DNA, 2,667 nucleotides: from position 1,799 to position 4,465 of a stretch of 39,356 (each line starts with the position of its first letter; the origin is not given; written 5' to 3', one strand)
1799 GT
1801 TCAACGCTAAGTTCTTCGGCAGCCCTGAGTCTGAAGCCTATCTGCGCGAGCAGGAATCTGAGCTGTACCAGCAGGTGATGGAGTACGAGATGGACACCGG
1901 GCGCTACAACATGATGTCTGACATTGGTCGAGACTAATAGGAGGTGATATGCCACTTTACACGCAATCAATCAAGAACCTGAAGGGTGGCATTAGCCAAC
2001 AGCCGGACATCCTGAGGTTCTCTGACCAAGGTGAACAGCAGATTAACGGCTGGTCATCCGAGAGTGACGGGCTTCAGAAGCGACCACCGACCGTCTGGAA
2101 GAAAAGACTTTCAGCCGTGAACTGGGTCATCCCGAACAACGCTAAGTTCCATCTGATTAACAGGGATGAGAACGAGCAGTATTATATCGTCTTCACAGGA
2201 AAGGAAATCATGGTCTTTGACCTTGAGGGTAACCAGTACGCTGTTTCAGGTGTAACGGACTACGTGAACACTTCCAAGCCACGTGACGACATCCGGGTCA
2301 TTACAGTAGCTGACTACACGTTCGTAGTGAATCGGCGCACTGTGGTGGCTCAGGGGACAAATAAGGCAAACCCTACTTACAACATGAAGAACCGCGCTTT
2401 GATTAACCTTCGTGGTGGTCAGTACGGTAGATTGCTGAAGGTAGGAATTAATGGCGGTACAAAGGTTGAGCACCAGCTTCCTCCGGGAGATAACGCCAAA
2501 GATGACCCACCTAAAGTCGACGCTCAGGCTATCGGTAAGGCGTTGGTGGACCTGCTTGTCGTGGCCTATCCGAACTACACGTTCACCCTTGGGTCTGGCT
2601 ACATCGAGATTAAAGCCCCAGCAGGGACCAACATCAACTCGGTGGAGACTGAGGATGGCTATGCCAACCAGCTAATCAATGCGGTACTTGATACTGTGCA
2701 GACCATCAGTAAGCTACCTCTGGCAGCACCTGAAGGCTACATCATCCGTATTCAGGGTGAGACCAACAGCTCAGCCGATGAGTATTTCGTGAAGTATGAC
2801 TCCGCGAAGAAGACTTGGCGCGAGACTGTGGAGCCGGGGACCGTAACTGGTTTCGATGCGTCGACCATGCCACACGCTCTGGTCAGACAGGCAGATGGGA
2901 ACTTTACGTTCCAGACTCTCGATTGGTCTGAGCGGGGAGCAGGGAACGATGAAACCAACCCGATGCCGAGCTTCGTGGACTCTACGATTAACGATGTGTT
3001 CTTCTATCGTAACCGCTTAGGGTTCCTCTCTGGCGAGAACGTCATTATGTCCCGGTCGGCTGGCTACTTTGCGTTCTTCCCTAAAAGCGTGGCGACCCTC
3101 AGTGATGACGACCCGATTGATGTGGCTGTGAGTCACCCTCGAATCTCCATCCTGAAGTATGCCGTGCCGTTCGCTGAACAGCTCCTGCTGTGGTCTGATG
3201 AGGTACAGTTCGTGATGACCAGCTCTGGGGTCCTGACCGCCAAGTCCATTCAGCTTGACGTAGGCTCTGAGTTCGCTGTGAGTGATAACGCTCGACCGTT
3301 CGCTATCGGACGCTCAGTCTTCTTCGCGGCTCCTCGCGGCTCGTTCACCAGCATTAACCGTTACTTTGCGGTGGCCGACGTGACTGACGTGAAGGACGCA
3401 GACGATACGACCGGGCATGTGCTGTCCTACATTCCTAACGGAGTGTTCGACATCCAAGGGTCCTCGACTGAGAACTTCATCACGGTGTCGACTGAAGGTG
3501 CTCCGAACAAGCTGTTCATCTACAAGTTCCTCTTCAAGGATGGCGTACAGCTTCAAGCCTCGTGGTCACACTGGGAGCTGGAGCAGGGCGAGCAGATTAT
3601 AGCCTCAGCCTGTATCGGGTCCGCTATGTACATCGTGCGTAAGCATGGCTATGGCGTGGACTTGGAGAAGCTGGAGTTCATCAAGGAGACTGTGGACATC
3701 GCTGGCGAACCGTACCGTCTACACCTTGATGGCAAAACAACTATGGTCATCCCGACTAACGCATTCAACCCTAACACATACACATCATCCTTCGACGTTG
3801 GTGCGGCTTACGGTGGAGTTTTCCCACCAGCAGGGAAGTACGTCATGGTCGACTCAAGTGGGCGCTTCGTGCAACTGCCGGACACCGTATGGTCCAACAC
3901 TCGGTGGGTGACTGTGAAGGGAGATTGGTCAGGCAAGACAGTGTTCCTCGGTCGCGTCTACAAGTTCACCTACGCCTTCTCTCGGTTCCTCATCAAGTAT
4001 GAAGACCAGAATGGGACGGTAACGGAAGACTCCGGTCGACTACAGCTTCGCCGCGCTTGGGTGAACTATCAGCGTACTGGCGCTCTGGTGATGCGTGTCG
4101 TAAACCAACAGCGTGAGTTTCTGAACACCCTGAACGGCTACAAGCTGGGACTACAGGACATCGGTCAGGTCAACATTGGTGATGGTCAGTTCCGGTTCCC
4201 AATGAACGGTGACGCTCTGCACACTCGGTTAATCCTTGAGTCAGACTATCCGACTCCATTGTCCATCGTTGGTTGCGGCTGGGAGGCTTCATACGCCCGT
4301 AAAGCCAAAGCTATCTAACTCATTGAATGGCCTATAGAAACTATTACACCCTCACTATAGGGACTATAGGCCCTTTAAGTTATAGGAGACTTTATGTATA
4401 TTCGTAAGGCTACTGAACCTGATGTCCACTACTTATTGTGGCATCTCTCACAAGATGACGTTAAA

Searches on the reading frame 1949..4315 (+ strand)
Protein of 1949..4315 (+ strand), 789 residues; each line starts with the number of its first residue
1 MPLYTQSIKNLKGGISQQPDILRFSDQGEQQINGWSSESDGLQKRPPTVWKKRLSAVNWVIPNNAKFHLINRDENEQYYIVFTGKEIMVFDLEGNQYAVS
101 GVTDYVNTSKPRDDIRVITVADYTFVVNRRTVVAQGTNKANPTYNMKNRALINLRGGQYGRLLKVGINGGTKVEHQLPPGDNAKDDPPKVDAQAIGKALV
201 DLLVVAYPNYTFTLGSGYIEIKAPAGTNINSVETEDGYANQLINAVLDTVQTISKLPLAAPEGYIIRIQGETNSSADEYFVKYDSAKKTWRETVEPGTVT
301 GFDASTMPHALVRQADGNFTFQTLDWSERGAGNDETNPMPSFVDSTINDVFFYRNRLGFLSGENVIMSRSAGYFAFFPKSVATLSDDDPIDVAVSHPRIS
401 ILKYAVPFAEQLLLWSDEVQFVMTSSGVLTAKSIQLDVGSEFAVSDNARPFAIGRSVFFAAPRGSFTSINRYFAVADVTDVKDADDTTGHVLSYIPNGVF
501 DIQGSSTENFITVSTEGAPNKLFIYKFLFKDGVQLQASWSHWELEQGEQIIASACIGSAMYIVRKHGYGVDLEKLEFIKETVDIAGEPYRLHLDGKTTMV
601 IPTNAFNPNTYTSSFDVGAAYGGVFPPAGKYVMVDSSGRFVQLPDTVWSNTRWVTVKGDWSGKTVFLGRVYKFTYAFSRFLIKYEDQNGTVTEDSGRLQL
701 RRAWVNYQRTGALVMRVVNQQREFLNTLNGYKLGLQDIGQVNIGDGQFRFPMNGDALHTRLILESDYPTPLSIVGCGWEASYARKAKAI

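Call 47: find_related_loci(query=window:1949-4315:+, collection=viral_contigs, flank=10000)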
Query window:1949-4315:+ (789 aa) in viral_contigs; peptide patterns used: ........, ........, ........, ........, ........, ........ (x = any residue, [..] = any of these).
26 stretches matched a pattern; 25 encode a relative of the query (tblastn E <= 1e-3); 22 distinct loci.
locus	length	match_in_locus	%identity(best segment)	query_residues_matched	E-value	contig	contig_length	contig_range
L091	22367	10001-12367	98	1-789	0e+0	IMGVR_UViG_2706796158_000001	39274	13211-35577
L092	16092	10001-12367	98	1-789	0e+0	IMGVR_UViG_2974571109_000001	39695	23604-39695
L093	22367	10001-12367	87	1-789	0e+0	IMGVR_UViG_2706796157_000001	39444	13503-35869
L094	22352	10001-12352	76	1-789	0e+0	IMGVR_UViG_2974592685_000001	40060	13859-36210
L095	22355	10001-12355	74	1-789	0e+0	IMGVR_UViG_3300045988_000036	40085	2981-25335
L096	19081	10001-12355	74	1-789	0e+0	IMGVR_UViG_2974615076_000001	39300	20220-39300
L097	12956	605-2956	75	1-789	0e+0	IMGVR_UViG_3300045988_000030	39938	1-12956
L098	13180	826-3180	75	1-789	0e+0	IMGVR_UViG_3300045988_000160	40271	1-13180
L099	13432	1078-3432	74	1-789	0e+0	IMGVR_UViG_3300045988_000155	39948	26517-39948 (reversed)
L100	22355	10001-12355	74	1-789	0e+0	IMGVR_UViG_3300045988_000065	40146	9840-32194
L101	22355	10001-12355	74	1-789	0e+0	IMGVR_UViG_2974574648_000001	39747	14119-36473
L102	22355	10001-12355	74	1-789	0e+0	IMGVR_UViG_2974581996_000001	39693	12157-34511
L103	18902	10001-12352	75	1-789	0e+0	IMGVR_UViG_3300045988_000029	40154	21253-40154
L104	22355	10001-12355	74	1-789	0e+0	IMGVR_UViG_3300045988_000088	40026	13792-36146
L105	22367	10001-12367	99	1-789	0e+0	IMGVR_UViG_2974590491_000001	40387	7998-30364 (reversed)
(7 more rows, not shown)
